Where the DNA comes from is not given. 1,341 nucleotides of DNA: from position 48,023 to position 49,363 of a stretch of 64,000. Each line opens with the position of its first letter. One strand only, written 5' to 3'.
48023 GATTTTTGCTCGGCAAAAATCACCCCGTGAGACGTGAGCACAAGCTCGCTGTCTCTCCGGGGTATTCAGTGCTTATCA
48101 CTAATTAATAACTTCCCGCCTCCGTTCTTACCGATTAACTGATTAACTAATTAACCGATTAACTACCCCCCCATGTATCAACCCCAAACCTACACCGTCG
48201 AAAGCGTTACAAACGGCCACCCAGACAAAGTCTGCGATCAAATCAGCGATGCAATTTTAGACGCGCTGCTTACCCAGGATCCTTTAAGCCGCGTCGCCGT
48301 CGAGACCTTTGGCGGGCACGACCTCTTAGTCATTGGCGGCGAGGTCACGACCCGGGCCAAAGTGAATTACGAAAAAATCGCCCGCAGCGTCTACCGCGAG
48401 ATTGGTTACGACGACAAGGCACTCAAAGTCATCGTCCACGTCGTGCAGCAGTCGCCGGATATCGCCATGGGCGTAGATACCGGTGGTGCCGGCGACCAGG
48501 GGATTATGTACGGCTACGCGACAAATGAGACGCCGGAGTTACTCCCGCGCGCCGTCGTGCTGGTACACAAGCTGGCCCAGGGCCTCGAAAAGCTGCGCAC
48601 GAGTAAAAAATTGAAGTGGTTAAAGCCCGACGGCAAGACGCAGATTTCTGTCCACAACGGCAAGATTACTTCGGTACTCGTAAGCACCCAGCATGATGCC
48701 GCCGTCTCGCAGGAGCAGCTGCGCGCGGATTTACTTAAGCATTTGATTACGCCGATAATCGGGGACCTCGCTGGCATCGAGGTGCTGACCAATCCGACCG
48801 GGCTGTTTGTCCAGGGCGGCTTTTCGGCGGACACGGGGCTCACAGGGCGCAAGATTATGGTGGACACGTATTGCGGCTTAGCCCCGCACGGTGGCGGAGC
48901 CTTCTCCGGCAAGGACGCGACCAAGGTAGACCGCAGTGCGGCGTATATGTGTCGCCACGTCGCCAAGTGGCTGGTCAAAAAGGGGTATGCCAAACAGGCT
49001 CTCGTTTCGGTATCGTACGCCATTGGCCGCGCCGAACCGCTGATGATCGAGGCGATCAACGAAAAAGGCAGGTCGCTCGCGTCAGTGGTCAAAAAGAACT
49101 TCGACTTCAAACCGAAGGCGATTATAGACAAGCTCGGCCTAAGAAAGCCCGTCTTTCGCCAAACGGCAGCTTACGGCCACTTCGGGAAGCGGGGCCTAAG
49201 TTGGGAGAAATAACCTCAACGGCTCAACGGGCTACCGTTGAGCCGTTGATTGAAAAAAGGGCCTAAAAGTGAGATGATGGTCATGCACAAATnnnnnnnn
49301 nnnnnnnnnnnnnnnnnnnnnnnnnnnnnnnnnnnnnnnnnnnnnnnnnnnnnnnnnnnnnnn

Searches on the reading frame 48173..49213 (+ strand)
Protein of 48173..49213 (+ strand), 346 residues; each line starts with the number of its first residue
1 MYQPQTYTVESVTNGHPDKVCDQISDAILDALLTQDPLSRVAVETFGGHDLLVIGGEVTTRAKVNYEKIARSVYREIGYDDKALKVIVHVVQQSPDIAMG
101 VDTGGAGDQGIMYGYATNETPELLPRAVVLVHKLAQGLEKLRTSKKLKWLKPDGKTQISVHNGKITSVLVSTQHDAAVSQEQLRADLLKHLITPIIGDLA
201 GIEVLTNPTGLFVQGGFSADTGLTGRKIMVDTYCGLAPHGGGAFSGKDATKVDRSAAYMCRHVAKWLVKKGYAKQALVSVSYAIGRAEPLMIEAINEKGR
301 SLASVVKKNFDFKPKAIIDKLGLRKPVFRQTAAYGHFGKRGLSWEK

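Call 11: search_protein_families(library=pfam, proteins=[window:48173-49213:+])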
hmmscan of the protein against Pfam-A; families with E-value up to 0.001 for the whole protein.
window:48173-49213:+ (346 aa): 3 families
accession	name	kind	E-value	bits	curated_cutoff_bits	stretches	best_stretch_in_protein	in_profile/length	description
PF02773.21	S-AdoMet_synt_C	-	2.8e-52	176.7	25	1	215-346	2-138/138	S-adenosylmethionine synthetase, C-terminal domain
PF02772.21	S-AdoMet_synt_M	-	3.6e-32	111.5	29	1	105-212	3-120/120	S-adenosylmethionine synthetase, central domain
PF00438.25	S-AdoMet_synt_N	-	1.6e-31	109.2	33.1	1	6-90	3-94/99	S-adenosylmethionine synthetase, N-terminal domain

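Call 29: find_homologous_proteins(query=window:48173-49213:+, max_evalue=1e-80)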
Query window:48173-49213:+ (346 aa): 7802 proteins with E <= 1e-80 among 8000 candidates; the best 120 are listed.
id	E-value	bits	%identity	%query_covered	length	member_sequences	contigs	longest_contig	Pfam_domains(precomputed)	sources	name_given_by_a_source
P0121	7.7e-228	773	100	100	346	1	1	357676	PF00438.26,PF02772.22,PF02773.22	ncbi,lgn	-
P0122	3.9e-206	702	89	100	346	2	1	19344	PF00438.26,PF02772.22,PF02773.22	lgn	-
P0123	3.7e-204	695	88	100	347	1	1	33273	PF00438.26,PF02772.22,PF02773.22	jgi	jgi:S-adenosylmethionine synthetase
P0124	8.8e-202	688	87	100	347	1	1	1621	PF00438.26,PF02772.22,PF02773.22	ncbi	-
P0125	1.9e-201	686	86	100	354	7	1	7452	PF00438.26,PF02772.22,PF02773.22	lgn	-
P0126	3.8e-186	636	80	100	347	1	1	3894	PF00438.26,PF02772.22,PF02773.22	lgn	-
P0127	2.0e-181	621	80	100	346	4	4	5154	PF00438.26,PF02772.22,PF02773.22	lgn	-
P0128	7.3e-178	609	80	100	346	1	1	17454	PF00438.26,PF02772.22,PF02773.22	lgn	-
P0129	1.3e-176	605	77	100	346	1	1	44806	PF00438.26,PF02772.22,PF02773.22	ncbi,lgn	-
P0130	1.6e-176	605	78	100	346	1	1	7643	PF00438.26,PF02772.22,PF02773.22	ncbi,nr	ncbi:MAG: methionine adenosyltransferase [bacterium]|nr:methionine adenosyltransferase [bacterium]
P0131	1.8e-176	604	77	100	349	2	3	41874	PF00438.26,PF02772.22,PF02773.22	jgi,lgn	-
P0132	2.7e-176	604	78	100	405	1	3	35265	PF00438.26,PF02772.22,PF02773.22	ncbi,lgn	-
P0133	8.5e-170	582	73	100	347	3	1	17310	PF00438.26,PF02772.22,PF02773.22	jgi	-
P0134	3.3e-169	580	74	99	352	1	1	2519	PF00438.26,PF02772.22,PF02773.22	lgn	-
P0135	6.8e-167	573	74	100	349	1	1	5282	PF00438.26,PF02772.22,PF02773.22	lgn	-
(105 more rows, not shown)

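Call 30: find_encoding_contigs(protein=P0121, flank=10000, max_places=4)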
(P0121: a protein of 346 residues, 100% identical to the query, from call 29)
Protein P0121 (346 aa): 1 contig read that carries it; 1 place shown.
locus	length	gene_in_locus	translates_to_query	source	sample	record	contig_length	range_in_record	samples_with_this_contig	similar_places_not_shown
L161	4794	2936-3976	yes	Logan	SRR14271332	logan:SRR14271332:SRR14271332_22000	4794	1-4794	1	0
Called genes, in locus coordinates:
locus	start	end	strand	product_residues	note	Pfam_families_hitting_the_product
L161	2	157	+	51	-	?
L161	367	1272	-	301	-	PF03724:META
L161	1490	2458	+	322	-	-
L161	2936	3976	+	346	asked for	PF00438:S-AdoMet_synt_N, PF02772:S-AdoMet_synt_M, PF02773:S-AdoMet_synt_C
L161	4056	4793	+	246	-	?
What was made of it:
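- Tried and rejected: Only a 4.8-kb Logan contig starting at 45238 was found (call 30).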

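Call 31: find_encoding_contigs(protein=P0122, flank=10000, max_places=4)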
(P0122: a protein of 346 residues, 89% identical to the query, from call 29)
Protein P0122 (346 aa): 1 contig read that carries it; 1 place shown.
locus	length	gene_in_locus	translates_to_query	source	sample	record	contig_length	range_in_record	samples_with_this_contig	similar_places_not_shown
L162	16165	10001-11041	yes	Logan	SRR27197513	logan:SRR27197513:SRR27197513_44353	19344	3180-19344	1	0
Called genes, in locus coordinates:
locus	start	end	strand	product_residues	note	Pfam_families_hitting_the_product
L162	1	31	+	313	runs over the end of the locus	-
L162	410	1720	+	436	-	PF00270:DEAD, PF04851:ResIII (weak), PF00271:Helicase_C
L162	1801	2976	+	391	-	-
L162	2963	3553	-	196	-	PF00588:SpoU_methylase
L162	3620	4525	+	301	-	PF00892:EamA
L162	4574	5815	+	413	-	PF07690:MFS_1, PF00083:Sugar_tr, PF12832:MFS_1_like, PF07690:MFS_1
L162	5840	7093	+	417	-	PF07690:MFS_1, PF00083:Sugar_tr, PF12832:MFS_1_like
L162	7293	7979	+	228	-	-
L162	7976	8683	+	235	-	PF08713:DNA_alkylation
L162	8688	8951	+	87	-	-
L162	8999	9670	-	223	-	-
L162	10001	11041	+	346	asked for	PF00438:S-AdoMet_synt_N, PF02772:S-AdoMet_synt_M, PF02773:S-AdoMet_synt_C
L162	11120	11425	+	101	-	PF08922:DUF1905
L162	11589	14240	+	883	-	PF02450:LCAT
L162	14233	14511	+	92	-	-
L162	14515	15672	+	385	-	PF00932:LTD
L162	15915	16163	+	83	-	?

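Call 32: find_encoding_contigs(protein=P0123, flank=10000, max_places=4)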
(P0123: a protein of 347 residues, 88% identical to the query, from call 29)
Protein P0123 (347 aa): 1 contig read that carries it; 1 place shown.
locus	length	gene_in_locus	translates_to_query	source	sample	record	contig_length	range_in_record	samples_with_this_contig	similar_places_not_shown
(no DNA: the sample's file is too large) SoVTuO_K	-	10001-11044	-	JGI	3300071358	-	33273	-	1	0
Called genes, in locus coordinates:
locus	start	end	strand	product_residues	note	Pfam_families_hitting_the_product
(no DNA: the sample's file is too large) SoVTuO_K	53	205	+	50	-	PF00571:CBS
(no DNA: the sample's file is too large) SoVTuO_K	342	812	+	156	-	PF00571:CBS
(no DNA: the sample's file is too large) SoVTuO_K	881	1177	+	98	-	PF00166:Cpn10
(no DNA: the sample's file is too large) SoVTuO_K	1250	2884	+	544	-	PF00118:Cpn60_TCP1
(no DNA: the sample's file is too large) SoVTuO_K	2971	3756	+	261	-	-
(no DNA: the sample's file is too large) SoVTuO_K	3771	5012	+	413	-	-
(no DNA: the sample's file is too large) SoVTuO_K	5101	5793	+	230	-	-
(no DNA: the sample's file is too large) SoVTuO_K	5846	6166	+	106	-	-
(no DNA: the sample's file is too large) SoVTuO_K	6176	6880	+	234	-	PF00696:AA_kinase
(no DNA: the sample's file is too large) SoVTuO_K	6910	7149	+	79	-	-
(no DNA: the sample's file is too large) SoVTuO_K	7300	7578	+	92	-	-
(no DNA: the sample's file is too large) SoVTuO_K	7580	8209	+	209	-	PF06736:TMEM175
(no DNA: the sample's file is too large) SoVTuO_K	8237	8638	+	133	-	PF08570:DUF1761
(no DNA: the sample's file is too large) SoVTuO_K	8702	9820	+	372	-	PF13439:Glyco_transf_4, PF13477:Glyco_trans_4_2, PF13579:Glyco_trans_4_4, PF00534:Glycos_transf_1, PF20706:GT4-conflict (weak), PF13692:Glyco_trans_1_4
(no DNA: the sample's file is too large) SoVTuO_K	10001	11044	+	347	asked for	PF00438:S-AdoMet_synt_N, PF02772:S-AdoMet_synt_M, PF02773:S-AdoMet_synt_C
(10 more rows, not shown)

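Call 62: find_encoding_contigs(protein=P0125, flank=10000, max_places=3)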
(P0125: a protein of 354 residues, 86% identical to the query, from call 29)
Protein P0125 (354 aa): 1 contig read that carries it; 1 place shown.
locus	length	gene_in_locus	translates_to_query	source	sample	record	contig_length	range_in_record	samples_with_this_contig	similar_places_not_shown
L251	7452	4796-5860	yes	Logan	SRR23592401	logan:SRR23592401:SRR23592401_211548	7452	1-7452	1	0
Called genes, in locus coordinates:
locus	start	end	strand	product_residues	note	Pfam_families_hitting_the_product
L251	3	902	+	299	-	?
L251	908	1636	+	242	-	PF08713:DNA_alkylation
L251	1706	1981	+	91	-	-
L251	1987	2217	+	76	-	-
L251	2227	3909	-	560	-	PF01443:Viral_helicase1 (faint), PF05970:PIF1, PF13245:AAA_19, PF13401:AAA_22 (weak), PF13604:AAA_30, PF21530:Pif1_2B_dom, PF14493:HTH_40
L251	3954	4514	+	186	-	PF01863:YgjP-like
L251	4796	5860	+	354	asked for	PF00438:S-AdoMet_synt_N, PF02772:S-AdoMet_synt_M, PF02773:S-AdoMet_synt_C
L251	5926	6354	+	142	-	PF08818:DUF1801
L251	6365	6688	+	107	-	PF08922:DUF1905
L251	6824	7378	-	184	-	-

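Call 63: find_encoding_contigs(protein=P0128, flank=10000, max_places=3)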
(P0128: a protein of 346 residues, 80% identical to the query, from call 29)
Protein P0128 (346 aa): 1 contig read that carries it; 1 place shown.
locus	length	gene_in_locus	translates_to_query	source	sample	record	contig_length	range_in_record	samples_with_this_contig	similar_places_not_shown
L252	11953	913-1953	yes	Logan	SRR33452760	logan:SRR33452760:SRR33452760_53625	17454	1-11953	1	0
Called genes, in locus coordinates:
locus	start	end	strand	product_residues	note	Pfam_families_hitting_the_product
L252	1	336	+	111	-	?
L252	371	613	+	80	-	PF18893:DUF5652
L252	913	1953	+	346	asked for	PF00438:S-AdoMet_synt_N, PF02772:S-AdoMet_synt_M, PF02773:S-AdoMet_synt_C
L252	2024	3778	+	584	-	PF00664:ABC_membrane, PF00005:ABC_tran, PF02463:SMC_N (weak)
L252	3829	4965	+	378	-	PF10648:Gmad2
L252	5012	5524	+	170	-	PF04542:Sigma70_r2, PF08281:Sigma70_r4_2, PF04545:Sigma70_r4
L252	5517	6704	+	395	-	PF18915:DUF5667 (weak)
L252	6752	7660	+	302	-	PF02557:VanY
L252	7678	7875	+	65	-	-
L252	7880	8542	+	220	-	PF04264:YceI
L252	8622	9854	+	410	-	PF00890:FAD_binding_2, PF01134:GIDA (faint), PF01266:DAO (weak), PF03486:HI0933_like, PF07992:Pyr_redox_2, PF12831:FAD_oxidored, PF13450:NAD_binding_8 (weak), PF22780:HI0933_like_1st, +1 more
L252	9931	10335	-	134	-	-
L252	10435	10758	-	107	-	-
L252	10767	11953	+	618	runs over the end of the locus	PF08823:PG_binding_2 (faint), PF01471:PG_binding_1, PF10342:Kre9_KNH (weak)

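Call 64: find_encoding_contigs(protein=P0129, flank=10000, max_places=3)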
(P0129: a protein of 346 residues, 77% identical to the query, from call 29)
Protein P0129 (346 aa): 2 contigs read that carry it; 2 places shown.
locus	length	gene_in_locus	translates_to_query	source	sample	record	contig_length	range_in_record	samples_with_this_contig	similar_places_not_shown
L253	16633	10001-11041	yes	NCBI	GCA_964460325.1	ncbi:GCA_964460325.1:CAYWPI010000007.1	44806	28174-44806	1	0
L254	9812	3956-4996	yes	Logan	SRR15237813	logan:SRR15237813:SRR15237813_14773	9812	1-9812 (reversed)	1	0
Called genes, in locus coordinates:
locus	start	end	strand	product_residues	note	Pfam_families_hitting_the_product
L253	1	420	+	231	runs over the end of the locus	-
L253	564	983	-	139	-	PF09969:DUF2203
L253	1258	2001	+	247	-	PF03462:PCRF, PF00472:RF-1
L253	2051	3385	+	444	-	PF00512:HisKA, PF02518:HATPase_c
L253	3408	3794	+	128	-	PF00072:Response_reg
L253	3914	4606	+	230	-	PF00005:ABC_tran, PF02463:SMC_N (faint), PF13304:AAA_21 (faint)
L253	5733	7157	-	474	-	-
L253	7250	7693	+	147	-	-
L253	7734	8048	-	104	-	PF01541:GIY-YIG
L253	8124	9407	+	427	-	PF00270:DEAD, PF04851:ResIII (weak), PF00271:Helicase_C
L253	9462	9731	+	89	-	PF18893:DUF5652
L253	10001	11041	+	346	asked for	PF00438:S-AdoMet_synt_N, PF02772:S-AdoMet_synt_M, PF02773:S-AdoMet_synt_C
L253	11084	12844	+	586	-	PF00664:ABC_membrane, PF00005:ABC_tran, PF02463:SMC_N (weak)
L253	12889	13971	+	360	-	PF10648:Gmad2, PF13620:CarboxypepD_reg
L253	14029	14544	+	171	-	PF04542:Sigma70_r2, PF08281:Sigma70_r4_2, PF04545:Sigma70_r4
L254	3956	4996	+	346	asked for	PF00438:S-AdoMet_synt_N, PF02772:S-AdoMet_synt_M, PF02773:S-AdoMet_synt_C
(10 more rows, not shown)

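Call 89: find_encoding_contigs(protein=P0132, flank=10000, max_places=3)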
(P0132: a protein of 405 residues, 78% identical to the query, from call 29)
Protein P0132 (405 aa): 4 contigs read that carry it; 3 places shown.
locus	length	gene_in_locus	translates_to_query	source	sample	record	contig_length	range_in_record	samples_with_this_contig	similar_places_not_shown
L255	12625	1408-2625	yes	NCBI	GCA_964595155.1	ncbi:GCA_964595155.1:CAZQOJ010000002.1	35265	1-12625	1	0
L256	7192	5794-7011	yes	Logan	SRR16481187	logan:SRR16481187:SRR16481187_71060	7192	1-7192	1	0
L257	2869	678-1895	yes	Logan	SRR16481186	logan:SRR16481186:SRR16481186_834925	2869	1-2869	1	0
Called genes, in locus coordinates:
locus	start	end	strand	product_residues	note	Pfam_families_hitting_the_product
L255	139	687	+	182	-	-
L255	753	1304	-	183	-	-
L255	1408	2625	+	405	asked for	PF00438:S-AdoMet_synt_N, PF02772:S-AdoMet_synt_M, PF02773:S-AdoMet_synt_C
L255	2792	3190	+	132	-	-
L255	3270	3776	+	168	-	-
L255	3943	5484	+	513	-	PF00270:DEAD (faint), PF05970:PIF1, PF13245:AAA_19, PF13401:AAA_22 (weak), PF13604:AAA_30, PF21530:Pif1_2B_dom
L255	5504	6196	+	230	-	PF20260:PUA_4 (weak), PF04452:Methyltrans_RNA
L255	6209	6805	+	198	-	PF00588:SpoU_methylase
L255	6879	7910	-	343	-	PF01435:Peptidase_M48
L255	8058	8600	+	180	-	-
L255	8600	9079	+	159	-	PF00578:AhpC-TSA, PF08534:Redoxin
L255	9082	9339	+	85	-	-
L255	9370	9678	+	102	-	PF01741:MscL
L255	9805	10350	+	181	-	PF07681:DoxX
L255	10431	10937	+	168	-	PF01988:VIT1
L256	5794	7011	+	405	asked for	PF00438:S-AdoMet_synt_N, PF02772:S-AdoMet_synt_M, PF02773:S-AdoMet_synt_C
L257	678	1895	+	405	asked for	PF00438:S-AdoMet_synt_N, PF02772:S-AdoMet_synt_M, PF02773:S-AdoMet_synt_C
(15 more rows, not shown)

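Call 90: find_encoding_contigs(protein=P0131, flank=10000, max_places=3)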
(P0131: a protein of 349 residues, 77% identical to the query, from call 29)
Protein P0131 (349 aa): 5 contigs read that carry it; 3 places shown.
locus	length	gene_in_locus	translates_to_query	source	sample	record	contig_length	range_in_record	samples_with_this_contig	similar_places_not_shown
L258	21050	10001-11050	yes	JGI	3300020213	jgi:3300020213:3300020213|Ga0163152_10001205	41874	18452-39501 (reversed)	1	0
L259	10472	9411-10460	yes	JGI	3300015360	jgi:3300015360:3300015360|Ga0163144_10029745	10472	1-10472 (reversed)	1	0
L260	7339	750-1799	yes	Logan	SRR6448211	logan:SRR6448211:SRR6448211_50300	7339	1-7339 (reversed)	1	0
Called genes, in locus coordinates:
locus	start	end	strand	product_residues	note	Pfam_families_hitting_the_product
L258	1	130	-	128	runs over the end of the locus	PF09969:DUF2203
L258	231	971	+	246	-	PF03462:PCRF, PF00472:RF-1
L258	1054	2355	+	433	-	PF00512:HisKA, PF02518:HATPase_c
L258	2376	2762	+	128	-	PF00072:Response_reg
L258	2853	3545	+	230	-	PF00005:ABC_tran, PF02463:SMC_N (faint), PF13304:AAA_21 (faint)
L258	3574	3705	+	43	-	-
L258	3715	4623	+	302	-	PF18075:FtsX_ECD, PF02687:FtsX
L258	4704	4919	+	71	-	-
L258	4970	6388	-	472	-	PF00041:fn3 (faint)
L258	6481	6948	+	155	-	-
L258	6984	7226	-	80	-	PF01541:GIY-YIG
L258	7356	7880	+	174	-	-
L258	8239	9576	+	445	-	PF00270:DEAD, PF00271:Helicase_C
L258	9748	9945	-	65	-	-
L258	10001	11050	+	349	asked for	PF00438:S-AdoMet_synt_N, PF02772:S-AdoMet_synt_M, PF02773:S-AdoMet_synt_C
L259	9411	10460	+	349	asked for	PF00438:S-AdoMet_synt_N, PF02772:S-AdoMet_synt_M, PF02773:S-AdoMet_synt_C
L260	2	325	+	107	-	?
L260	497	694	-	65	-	-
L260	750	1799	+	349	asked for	PF00438:S-AdoMet_synt_N, PF02772:S-AdoMet_synt_M, PF02773:S-AdoMet_synt_C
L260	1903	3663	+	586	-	PF00664:ABC_membrane, PF00005:ABC_tran, PF02463:SMC_N (weak)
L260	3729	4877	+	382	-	PF10648:Gmad2, PF13620:CarboxypepD_reg (weak)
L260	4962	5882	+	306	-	PF02557:VanY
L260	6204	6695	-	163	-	-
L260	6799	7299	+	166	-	PF13473:Cupredoxin_1, PF00127:Copper-bind (weak)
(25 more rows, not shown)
